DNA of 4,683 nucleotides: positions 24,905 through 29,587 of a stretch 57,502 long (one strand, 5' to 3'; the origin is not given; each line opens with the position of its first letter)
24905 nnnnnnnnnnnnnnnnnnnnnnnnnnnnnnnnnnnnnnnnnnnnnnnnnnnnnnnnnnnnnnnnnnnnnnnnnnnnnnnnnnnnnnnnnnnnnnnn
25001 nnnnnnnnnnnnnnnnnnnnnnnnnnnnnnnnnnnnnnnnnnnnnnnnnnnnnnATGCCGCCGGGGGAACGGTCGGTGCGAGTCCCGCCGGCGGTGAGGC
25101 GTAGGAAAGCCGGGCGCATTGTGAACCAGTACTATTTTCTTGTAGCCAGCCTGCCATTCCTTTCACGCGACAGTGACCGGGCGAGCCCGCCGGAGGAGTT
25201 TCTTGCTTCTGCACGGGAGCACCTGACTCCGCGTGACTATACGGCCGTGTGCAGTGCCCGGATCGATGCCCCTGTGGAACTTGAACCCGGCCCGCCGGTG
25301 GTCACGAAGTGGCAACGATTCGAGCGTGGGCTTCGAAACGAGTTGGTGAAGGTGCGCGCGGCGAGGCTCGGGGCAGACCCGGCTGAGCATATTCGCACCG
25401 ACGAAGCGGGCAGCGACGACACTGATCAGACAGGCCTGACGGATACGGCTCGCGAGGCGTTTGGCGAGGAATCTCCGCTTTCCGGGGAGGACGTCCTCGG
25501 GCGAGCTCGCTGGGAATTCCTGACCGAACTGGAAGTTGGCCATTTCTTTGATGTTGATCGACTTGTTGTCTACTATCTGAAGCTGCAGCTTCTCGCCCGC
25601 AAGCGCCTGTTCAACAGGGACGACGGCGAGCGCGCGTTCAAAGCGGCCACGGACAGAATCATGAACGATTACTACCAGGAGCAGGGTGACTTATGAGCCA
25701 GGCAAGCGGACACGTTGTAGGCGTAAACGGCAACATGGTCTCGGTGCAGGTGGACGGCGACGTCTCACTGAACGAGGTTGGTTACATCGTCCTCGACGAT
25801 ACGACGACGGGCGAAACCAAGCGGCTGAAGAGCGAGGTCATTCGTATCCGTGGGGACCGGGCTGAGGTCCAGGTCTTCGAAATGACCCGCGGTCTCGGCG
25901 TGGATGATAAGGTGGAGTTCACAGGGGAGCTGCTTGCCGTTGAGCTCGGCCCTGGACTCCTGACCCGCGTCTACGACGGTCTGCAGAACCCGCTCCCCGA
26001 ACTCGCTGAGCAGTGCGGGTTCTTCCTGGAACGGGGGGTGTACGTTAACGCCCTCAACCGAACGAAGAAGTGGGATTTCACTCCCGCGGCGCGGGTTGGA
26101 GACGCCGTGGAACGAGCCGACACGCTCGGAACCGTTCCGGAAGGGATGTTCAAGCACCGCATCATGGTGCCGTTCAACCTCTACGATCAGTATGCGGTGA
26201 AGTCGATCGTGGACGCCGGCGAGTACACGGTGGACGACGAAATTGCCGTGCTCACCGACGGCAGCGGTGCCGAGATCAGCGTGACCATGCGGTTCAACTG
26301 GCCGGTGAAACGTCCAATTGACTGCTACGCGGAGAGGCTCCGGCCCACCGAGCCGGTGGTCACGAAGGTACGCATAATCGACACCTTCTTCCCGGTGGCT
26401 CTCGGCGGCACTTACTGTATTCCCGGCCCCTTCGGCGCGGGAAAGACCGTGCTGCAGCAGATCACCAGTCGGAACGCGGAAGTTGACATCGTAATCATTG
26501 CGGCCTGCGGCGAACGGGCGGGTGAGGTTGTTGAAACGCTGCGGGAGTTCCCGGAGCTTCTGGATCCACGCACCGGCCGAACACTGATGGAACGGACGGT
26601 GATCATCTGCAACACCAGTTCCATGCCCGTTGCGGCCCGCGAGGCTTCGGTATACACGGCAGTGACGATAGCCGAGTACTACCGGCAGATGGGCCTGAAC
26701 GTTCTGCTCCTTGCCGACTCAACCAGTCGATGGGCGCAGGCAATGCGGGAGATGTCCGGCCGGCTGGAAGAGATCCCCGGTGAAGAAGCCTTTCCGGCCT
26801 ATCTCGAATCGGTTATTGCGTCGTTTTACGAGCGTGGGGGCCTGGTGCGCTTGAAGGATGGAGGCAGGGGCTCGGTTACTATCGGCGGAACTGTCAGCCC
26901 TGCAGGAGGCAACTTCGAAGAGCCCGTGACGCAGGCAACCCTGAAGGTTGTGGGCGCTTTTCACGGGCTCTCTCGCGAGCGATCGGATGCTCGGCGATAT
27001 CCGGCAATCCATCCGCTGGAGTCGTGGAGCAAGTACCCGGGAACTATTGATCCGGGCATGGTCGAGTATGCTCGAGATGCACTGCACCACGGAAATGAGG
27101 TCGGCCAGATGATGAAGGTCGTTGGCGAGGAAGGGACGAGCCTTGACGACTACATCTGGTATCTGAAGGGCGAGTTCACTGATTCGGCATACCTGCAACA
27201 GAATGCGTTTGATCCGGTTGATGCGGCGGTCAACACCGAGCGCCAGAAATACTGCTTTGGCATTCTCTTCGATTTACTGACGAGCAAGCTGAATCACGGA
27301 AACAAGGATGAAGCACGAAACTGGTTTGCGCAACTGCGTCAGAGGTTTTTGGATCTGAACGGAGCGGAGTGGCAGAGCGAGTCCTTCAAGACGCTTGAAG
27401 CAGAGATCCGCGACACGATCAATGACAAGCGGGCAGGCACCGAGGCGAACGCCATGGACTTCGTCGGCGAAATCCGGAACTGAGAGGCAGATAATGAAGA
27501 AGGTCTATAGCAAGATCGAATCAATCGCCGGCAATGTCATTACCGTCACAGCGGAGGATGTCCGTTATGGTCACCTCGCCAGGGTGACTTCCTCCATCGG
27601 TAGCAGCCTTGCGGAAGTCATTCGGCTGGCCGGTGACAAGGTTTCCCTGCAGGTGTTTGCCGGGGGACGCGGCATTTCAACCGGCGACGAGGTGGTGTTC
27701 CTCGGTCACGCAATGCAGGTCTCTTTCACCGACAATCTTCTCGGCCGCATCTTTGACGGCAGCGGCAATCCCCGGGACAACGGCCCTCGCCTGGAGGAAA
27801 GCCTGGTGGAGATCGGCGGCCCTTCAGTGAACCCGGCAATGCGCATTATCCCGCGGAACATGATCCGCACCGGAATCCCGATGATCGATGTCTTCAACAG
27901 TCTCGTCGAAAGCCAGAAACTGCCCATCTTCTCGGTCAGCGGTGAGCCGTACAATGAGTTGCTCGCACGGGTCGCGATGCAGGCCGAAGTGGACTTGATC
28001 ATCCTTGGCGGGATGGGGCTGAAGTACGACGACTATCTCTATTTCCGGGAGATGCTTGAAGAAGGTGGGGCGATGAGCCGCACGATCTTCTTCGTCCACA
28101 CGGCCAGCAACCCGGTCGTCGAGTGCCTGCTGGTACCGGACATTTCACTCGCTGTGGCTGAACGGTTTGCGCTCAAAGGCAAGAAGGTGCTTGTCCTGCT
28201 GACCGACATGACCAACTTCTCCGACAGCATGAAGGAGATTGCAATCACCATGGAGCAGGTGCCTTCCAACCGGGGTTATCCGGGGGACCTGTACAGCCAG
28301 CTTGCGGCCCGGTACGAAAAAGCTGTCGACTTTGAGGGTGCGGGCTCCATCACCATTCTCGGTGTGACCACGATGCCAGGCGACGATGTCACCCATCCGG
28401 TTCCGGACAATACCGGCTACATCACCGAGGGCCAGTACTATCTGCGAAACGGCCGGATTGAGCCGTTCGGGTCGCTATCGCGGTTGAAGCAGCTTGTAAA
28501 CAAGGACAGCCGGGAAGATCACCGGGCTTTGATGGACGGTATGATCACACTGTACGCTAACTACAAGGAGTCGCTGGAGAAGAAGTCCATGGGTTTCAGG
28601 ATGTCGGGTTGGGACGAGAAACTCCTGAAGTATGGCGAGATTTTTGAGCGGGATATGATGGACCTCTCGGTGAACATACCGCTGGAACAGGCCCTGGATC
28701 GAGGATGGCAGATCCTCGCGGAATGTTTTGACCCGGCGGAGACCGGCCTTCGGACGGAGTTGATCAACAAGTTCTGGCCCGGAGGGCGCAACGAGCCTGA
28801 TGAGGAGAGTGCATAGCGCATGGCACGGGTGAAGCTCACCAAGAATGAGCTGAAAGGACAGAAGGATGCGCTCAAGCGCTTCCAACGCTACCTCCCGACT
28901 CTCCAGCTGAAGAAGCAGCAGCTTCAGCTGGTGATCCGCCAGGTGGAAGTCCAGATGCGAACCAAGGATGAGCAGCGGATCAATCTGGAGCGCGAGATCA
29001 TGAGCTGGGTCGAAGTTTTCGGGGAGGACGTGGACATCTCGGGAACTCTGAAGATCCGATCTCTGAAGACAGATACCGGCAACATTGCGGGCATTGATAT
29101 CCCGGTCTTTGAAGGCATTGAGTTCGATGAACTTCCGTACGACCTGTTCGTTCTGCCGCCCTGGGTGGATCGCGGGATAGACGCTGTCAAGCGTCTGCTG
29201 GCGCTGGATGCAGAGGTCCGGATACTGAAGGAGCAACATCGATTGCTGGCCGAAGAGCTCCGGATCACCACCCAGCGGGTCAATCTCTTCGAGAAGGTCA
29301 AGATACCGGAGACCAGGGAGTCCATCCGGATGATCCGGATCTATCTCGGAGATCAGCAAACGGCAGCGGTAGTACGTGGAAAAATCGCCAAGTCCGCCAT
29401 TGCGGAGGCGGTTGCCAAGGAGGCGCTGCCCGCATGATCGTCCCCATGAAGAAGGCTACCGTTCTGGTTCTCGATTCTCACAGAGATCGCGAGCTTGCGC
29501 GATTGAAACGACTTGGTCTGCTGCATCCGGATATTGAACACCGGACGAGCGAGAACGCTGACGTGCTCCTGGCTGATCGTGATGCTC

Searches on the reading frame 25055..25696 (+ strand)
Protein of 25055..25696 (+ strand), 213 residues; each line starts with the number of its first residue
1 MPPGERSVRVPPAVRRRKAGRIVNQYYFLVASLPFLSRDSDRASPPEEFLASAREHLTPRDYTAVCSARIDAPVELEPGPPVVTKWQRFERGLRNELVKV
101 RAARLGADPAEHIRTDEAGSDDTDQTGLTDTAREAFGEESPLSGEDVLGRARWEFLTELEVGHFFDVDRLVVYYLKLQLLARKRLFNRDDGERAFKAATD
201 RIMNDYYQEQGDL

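Call 18: search_protein_families(library=pfam, proteins=[window:25055-25696:+], max_evalue=0.00001)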
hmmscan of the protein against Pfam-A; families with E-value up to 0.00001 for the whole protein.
window:25055-25696:+ (213 aa): 1 family
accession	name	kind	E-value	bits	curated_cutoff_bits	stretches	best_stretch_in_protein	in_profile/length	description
PF10962.13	DUF2764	-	6.1e-11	42.9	24.1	1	83-203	137-268/271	Protein of unknown function (DUF2764)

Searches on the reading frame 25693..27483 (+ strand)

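Call 18: search_protein_families(library=pfam, proteins=[window:25693-27483:+], max_evalue=0.00001)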
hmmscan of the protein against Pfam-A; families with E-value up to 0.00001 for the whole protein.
window:25693-27483:+ (596 aa): 4 families
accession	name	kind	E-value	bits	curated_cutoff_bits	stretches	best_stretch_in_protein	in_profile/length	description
PF00006.31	ATP-synt_ab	-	2.3e-64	217.4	29.5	1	226-446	2-213/213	ATP synthase alpha/beta family, nucleotide-binding domain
PF16886.11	ATP-synt_ab_Xtn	-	8.7e-27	93.1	25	1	118-206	1-88/88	ATPsynthase alpha/beta subunit barrel-sandwich domain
PF02874.29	ATP-synt_ab_N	-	2.9e-08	34.5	20.9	1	8-78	1-69/69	ATP synthase alpha/beta family, beta-barrel domain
PF22919.1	ATP-synt_VA_C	-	1.4e-06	28.7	24.7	1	460-539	19-98/101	C-terminal domain of V and A type ATP synthase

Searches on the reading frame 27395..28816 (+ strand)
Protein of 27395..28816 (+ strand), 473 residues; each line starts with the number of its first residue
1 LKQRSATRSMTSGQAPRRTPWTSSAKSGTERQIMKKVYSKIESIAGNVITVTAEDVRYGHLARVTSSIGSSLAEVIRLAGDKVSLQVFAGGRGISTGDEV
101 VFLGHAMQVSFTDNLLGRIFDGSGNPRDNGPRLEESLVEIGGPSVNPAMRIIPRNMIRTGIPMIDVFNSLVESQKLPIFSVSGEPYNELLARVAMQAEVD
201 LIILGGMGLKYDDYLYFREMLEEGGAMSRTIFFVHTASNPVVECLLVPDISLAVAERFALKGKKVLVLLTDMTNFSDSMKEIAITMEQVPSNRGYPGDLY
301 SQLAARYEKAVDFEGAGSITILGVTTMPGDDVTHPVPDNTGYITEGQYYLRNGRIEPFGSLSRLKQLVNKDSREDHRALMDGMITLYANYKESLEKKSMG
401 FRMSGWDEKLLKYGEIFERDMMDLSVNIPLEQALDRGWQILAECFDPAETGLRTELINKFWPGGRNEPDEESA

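Call 18: search_protein_families(library=pfam, proteins=[window:27395-28816:+], max_evalue=0.00001)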
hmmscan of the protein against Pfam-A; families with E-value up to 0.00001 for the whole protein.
window:27395-28816:+ (473 aa): 3 families
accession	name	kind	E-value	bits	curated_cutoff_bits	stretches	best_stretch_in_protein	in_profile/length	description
PF00006.31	ATP-synt_ab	-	1.4e-50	172.4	29.5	1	160-352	1-195/213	ATP synthase alpha/beta family, nucleotide-binding domain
PF22919.1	ATP-synt_VA_C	-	1.5e-09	38.3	24.7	1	367-460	3-100/101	C-terminal domain of V and A type ATP synthase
PF02874.29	ATP-synt_ab_N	-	2.9e-09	37.8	20.9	1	42-104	2-69/69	ATP synthase alpha/beta family, beta-barrel domain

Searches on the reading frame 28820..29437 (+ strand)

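Call 18: search_protein_families(library=pfam, proteins=[window:28820-29437:+], max_evalue=0.00001)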
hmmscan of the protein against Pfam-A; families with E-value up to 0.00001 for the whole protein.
window:28820-29437:+ (205 aa): 1 family
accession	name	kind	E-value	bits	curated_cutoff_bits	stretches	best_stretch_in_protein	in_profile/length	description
PF01813.22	ATP-synt_D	-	1.7e-39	136.1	25.7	1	10-192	1-196/196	ATP synthase subunit D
